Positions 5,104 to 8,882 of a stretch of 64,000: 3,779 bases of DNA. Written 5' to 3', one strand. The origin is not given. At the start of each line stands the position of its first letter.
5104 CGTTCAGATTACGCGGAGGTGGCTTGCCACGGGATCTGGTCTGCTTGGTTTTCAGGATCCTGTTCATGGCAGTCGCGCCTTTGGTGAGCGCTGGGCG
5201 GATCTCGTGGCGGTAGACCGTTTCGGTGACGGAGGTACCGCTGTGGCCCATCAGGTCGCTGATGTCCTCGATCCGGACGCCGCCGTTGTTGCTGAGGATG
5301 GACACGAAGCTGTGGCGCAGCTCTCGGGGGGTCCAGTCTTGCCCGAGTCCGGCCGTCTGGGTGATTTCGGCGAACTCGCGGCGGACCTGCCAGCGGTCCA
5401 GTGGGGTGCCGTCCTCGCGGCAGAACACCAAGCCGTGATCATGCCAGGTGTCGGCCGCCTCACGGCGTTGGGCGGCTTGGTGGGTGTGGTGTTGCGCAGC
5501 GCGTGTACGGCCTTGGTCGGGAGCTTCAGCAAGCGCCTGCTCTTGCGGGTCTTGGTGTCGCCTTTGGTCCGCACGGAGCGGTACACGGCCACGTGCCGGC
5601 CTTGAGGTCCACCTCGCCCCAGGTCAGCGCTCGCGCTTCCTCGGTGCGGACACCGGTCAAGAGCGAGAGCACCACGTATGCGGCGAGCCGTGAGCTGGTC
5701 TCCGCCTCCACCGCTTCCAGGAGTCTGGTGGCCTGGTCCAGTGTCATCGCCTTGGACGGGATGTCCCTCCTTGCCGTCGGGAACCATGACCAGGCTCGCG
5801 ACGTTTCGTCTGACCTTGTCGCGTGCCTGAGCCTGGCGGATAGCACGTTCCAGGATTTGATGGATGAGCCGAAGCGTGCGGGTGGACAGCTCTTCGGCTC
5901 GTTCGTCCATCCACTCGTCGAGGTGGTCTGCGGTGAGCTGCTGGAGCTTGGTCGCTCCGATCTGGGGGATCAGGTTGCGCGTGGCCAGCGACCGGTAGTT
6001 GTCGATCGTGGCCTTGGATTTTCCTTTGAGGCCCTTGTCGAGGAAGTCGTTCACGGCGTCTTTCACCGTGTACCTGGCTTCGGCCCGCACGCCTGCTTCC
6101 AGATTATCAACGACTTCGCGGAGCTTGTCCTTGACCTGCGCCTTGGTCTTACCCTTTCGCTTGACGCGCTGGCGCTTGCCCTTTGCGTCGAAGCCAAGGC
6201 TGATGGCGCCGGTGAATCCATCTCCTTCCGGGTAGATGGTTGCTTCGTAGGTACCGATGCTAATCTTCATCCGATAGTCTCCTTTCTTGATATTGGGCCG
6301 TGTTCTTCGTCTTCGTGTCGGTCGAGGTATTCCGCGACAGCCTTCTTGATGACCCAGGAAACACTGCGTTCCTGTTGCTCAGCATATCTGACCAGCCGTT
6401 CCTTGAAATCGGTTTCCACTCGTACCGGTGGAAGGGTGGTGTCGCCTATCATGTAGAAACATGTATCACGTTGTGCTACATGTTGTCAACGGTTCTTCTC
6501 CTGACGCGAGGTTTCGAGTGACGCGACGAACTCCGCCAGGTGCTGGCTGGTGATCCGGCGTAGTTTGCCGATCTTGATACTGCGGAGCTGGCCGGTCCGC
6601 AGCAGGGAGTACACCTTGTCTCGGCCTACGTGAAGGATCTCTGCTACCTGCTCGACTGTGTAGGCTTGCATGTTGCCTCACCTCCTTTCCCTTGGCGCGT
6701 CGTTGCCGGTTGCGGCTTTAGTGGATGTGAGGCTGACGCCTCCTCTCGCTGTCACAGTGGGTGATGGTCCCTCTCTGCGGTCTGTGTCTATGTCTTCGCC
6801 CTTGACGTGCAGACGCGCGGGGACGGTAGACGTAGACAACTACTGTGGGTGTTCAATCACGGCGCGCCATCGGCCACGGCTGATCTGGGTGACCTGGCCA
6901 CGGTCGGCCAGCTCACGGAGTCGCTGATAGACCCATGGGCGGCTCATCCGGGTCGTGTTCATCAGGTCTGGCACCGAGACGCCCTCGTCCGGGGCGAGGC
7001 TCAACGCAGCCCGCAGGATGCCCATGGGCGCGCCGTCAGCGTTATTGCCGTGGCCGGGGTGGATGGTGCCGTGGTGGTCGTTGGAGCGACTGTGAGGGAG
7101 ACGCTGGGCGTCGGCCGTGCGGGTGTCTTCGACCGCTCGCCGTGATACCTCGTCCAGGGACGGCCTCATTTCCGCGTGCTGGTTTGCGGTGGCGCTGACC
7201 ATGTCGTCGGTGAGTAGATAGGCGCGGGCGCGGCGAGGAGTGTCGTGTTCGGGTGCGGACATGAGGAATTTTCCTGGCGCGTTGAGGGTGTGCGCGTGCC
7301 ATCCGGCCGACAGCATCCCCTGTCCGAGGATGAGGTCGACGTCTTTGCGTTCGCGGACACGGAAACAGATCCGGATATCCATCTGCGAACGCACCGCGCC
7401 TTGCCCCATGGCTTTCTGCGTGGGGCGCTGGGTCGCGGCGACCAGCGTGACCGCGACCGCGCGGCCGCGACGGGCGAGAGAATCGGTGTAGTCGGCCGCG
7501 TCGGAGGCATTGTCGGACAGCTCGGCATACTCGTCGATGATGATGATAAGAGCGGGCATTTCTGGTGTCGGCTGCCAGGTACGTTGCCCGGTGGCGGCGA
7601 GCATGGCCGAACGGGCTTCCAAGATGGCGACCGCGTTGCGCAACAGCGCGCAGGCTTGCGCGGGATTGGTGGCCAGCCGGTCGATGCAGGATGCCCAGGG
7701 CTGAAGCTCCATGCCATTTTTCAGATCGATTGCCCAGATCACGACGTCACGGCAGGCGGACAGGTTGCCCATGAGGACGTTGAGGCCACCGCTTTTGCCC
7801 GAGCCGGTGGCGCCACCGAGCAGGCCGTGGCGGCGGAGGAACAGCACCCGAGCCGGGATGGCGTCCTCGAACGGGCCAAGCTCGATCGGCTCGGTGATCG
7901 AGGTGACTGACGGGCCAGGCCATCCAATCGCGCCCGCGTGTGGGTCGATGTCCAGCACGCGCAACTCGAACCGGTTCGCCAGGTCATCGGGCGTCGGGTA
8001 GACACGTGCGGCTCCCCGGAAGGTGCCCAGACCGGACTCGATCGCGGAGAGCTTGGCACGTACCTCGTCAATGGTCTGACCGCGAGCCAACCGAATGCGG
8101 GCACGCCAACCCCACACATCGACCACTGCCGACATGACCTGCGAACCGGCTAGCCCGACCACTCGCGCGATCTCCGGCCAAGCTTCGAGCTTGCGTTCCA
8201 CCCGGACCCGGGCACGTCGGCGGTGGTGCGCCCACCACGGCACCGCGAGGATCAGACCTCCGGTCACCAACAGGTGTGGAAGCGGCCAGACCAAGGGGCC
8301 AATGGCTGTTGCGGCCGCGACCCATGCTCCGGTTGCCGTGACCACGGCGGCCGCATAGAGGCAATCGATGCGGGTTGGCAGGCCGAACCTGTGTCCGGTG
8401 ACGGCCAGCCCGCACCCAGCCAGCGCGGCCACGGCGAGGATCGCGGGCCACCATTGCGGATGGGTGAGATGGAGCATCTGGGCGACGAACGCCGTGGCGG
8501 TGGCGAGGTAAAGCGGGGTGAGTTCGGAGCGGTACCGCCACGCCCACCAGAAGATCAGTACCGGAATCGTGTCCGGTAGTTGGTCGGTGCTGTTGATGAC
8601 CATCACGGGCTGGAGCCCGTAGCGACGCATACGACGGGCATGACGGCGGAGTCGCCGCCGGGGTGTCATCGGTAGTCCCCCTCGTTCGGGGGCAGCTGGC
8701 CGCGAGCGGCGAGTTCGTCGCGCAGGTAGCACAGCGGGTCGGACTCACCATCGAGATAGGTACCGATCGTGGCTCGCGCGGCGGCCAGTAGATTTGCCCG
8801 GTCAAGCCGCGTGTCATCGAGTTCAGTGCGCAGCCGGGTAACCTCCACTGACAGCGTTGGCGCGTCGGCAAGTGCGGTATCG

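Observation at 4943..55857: Fourfold direct repeat of the tRNA-Pro(GGG) 3' part delimits about 51 kb of tandemly accreted integrative elements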

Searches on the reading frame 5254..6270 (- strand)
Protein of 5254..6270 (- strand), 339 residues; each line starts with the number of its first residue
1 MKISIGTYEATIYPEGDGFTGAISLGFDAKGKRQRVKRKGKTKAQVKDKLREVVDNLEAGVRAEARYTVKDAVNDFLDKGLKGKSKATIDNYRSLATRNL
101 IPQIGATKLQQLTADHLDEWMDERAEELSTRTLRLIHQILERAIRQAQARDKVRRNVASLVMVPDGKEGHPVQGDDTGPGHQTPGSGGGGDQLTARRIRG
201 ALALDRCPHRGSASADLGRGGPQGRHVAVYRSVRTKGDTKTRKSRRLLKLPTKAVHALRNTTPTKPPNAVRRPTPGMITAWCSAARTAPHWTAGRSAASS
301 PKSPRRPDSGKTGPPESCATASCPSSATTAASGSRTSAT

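Call 10: search_protein_families(library=pfam, proteins=[window:5254-6270:-], max_evalue=0.01)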
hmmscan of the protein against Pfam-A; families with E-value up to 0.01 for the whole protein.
window:5254-6270:- (339 aa): 3 families
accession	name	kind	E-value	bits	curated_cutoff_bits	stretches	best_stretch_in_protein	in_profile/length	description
PF22022.2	Phage_int_M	-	4.4e-05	24.1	27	1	71-158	3-90/96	Phage integrase central domain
PF14659.12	Phage_int_SAM_3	-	0.0012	19.5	22.6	1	86-123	19-56/58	Phage integrase, N-terminal SAM-like domain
PF02899.23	Phage_int_SAM_1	-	0.0055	17.4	22.3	0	83-134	13-66/83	Phage integrase, N-terminal SAM-like domain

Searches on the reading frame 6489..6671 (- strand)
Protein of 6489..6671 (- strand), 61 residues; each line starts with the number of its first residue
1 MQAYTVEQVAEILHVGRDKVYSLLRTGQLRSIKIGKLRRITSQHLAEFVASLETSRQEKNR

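Call 49: search_protein_families(library=ncbifam, proteins=[window:6489-6671:-], max_evalue=0.01)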
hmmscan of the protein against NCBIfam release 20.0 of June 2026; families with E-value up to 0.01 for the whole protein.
window:6489-6671:- (61 aa): 3 families
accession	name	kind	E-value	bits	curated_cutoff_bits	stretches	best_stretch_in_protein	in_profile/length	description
TIGR01764.1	excise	domain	2.3e-12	47.1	28.8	1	4-50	2-48/49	excisionase family DNA-binding protein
NF047737.1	antiphage_MADS1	equivalog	0.0001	22.5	80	1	5-39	5-39/49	methylation-associated defense system helix-turn-helix domain-containing protein MAD1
NF040990.2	MamR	equivalog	0.00012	22.4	100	1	3-50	43-90/91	magnetosome protein MamR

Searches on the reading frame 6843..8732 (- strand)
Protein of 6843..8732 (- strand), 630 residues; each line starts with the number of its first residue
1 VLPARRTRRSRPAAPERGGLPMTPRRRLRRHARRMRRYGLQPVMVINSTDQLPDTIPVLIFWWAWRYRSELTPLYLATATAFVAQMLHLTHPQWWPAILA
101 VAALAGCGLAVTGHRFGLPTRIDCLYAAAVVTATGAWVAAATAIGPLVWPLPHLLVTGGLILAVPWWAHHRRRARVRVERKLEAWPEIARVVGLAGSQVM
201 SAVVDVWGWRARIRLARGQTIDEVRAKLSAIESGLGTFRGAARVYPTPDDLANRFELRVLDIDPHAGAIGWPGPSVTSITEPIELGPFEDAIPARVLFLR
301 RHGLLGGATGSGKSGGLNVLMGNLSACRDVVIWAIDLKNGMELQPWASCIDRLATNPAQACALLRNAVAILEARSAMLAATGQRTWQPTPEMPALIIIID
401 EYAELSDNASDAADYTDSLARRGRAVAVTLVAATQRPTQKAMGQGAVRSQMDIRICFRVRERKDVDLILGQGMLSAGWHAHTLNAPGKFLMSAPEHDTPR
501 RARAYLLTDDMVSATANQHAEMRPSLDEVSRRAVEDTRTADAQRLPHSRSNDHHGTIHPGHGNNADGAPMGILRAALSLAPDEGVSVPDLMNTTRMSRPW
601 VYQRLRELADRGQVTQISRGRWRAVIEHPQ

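Call 10: search_protein_families(library=pfam, proteins=[window:6843-8732:-], max_evalue=0.01)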
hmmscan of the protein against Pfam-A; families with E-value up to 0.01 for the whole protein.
window:6843-8732:- (630 aa): 3 families
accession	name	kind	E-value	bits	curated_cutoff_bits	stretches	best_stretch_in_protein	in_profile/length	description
PF01580.24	FtsK_SpoIIIE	-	3.7e-13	49.9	24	2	301-385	40-130/221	FtsK/SpoIIIE family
PF05872.18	HerA_C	-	0.0013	17.9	22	1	298-338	19-58/502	Helicase HerA-like C-terminal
PF13401.12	AAA_22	-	0.0074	17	27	0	300-431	5-121/130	AAA domain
